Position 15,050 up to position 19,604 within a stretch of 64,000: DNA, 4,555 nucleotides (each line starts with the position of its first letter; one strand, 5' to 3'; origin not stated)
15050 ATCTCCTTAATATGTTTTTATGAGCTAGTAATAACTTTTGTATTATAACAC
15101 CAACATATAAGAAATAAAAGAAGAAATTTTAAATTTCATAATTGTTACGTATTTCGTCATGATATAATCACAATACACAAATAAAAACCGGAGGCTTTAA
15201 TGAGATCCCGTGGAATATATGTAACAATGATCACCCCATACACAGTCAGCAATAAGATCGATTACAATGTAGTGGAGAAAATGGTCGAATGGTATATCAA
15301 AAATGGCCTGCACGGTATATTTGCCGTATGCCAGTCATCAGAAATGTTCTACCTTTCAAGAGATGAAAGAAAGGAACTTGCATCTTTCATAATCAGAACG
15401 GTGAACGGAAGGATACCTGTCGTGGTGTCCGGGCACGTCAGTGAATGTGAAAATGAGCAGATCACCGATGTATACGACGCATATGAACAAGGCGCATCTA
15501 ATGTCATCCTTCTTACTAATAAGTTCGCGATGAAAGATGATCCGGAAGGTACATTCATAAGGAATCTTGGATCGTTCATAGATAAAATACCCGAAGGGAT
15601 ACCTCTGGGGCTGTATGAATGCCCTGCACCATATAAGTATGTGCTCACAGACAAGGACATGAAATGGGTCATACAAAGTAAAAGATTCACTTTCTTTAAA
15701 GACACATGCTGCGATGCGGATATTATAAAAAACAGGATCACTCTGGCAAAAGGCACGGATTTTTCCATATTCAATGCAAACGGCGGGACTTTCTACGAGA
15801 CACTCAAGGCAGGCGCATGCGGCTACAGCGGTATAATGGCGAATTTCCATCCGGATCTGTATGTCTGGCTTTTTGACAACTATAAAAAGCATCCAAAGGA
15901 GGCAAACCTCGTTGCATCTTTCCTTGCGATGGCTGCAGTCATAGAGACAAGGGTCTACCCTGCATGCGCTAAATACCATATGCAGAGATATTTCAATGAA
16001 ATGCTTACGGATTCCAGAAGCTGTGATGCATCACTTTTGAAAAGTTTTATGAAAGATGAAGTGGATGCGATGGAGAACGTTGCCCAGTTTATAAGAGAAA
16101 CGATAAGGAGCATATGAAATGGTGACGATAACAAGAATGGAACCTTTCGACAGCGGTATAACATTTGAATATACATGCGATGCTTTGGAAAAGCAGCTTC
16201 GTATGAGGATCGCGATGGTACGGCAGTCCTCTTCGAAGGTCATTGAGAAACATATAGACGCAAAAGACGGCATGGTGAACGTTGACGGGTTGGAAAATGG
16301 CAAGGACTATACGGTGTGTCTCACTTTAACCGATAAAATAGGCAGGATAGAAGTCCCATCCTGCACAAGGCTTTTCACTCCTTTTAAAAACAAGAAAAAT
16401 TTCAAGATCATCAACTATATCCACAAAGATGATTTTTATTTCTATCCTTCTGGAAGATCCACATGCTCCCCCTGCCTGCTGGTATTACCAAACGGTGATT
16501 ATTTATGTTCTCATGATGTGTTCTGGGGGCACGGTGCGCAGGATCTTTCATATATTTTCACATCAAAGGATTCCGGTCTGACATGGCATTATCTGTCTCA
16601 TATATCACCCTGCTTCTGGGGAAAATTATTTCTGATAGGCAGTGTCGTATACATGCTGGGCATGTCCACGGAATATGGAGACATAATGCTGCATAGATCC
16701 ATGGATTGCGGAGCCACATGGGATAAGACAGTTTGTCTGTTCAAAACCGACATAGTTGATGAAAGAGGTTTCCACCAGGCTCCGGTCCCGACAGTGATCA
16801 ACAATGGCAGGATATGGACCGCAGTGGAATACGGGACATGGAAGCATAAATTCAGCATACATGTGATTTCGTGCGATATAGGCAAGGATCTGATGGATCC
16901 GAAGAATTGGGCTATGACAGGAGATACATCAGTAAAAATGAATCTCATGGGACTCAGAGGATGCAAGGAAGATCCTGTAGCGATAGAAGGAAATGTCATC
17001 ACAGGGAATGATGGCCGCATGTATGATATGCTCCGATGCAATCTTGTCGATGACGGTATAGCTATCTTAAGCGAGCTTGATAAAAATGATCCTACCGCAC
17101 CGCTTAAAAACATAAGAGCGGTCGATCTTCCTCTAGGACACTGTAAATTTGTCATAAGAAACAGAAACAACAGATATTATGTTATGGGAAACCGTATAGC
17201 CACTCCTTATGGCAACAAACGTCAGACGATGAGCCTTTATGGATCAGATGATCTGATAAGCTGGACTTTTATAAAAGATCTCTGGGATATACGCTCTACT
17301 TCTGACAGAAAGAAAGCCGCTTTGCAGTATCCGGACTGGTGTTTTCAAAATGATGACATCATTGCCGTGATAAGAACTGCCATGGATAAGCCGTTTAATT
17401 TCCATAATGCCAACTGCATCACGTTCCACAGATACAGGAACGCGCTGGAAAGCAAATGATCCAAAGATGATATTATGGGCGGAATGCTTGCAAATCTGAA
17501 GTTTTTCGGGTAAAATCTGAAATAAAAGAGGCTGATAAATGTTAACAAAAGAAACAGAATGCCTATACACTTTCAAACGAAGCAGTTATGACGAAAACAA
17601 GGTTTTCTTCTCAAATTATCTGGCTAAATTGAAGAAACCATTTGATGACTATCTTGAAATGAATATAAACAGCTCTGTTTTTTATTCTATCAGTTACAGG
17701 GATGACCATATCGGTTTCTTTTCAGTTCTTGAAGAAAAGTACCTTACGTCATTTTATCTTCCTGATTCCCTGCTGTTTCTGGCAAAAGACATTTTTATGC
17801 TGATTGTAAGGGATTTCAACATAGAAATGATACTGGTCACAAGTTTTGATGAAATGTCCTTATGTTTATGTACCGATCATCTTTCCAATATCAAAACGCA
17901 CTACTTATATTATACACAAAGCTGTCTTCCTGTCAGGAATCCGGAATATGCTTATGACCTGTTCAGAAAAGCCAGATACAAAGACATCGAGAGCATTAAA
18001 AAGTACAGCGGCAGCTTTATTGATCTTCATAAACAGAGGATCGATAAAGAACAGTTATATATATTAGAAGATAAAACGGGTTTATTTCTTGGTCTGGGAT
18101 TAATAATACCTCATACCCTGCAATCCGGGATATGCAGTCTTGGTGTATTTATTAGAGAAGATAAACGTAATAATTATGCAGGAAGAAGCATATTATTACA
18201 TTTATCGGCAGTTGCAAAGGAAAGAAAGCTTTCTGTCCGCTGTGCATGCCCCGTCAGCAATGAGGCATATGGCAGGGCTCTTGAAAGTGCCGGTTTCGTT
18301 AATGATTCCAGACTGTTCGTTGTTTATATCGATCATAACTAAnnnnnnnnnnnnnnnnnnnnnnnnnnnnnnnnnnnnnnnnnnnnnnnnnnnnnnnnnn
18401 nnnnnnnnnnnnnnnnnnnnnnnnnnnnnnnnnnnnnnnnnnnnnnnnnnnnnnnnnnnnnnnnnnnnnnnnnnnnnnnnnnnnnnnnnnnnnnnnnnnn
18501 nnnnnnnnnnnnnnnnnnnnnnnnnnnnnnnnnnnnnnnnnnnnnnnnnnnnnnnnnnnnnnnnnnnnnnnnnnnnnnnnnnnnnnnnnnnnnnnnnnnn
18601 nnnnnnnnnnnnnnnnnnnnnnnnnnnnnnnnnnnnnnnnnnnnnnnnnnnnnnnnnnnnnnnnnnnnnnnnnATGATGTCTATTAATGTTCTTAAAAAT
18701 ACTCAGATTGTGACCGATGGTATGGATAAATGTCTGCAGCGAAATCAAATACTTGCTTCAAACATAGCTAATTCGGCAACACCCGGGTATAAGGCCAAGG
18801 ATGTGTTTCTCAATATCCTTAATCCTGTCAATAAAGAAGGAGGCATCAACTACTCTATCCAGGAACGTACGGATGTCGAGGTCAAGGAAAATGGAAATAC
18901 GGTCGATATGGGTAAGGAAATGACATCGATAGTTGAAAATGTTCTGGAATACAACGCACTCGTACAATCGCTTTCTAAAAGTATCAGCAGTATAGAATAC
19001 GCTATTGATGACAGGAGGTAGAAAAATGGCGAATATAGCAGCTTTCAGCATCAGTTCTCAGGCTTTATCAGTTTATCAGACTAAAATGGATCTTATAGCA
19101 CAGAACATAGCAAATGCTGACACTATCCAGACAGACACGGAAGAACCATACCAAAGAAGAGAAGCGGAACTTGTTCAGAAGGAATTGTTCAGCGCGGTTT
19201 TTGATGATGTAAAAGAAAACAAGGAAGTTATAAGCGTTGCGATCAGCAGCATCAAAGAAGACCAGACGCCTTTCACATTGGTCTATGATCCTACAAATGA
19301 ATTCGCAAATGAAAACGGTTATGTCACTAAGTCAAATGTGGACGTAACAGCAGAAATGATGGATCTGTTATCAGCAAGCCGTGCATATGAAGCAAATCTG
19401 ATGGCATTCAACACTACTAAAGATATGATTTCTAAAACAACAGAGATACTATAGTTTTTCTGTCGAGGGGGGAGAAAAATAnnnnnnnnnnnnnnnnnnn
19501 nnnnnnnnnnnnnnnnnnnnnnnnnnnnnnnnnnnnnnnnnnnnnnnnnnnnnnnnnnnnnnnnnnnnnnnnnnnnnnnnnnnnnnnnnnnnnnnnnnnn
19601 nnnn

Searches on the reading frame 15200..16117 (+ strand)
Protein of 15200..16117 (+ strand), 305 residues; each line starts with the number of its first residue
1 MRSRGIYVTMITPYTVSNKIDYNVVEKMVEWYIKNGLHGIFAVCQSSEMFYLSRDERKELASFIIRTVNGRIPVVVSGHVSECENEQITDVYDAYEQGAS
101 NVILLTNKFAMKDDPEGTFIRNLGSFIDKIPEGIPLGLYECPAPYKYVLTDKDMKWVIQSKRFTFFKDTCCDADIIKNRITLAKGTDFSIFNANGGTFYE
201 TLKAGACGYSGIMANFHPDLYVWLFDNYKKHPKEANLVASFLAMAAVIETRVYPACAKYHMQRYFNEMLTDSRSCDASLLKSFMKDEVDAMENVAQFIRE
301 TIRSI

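Call 63: search_protein_families(library=pfam, proteins=[window:15200-16117:+], max_evalue=0.0001)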
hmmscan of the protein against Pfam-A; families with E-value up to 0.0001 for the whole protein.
window:15200-16117:+ (305 aa): 1 family
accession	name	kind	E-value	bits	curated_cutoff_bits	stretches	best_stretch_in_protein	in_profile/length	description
PF00701.28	DHDPS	-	1.4e-20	73.7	22.1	1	3-238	2-232/289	Dihydrodipicolinate synthetase family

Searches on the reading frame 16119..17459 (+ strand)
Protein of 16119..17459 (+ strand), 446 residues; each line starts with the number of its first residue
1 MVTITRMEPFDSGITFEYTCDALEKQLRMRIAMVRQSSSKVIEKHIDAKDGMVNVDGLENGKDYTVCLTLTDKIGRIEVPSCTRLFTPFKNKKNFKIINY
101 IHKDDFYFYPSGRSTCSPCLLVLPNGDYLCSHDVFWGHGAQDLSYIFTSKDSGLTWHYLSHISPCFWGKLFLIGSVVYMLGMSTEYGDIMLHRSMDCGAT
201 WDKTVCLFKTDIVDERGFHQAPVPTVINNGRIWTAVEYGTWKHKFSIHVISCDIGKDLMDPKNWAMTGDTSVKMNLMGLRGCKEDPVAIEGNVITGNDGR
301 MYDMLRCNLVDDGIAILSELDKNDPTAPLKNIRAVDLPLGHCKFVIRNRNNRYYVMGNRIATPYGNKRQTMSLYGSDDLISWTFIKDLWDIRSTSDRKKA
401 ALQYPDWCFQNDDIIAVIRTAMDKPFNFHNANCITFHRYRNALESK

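Call 63: search_protein_families(library=pfam, proteins=[window:16119-17459:+], max_evalue=0.0001)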
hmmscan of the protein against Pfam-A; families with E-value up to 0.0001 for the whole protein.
window:16119-17459:+ (446 aa): 0 families

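Call 84: search_protein_families(library=pfam, proteins=[window:16119-17459:+], max_evalue=0.01)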
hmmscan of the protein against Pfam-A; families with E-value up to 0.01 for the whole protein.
window:16119-17459:+ (446 aa): 1 family
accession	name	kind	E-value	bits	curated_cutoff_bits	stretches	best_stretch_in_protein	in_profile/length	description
PF24793.1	GINT1_N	-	0.009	15.5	27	0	148-215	92-163/304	Glucosamine inositolphosphorylceramide transferase 1, N-terminal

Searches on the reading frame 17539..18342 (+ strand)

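Call 63: search_protein_families(library=pfam, proteins=[window:17539-18342:+], max_evalue=0.0001)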
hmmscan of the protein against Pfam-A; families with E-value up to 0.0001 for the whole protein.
window:17539-18342:+ (267 aa): 1 family
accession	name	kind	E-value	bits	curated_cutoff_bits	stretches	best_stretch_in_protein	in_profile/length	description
PF18015.7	Acetyltransf_19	-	1.5e-22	80.4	23.8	1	18-126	3-111/113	Acetyltransferase (GNAT) domain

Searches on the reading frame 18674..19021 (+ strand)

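Call 84: search_protein_families(library=pfam, proteins=[window:18674-19021:+], max_evalue=0.01)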
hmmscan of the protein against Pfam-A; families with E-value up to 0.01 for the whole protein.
window:18674-19021:+ (115 aa): 1 family
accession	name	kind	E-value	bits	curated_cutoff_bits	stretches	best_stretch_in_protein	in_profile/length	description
PF00460.25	Flg_bb_rod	-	0.00019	21.8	20.7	1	25-40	16-31/31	Flagella basal body rod protein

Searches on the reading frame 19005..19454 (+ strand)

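Call 84: search_protein_families(library=pfam, proteins=[window:19005-19454:+], max_evalue=0.01)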
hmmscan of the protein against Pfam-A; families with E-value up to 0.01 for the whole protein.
window:19005-19454:+ (149 aa): 2 families
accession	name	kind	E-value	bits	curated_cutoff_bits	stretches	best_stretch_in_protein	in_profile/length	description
PF06429.18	Flg_bbr_C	-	3e-12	46.3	23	1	104-146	2-44/46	Flagellar basal body rod FlgEFG protein C-terminal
PF00460.25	Flg_bb_rod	-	0.0014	19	20.7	1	18-40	5-27/31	Flagella basal body rod protein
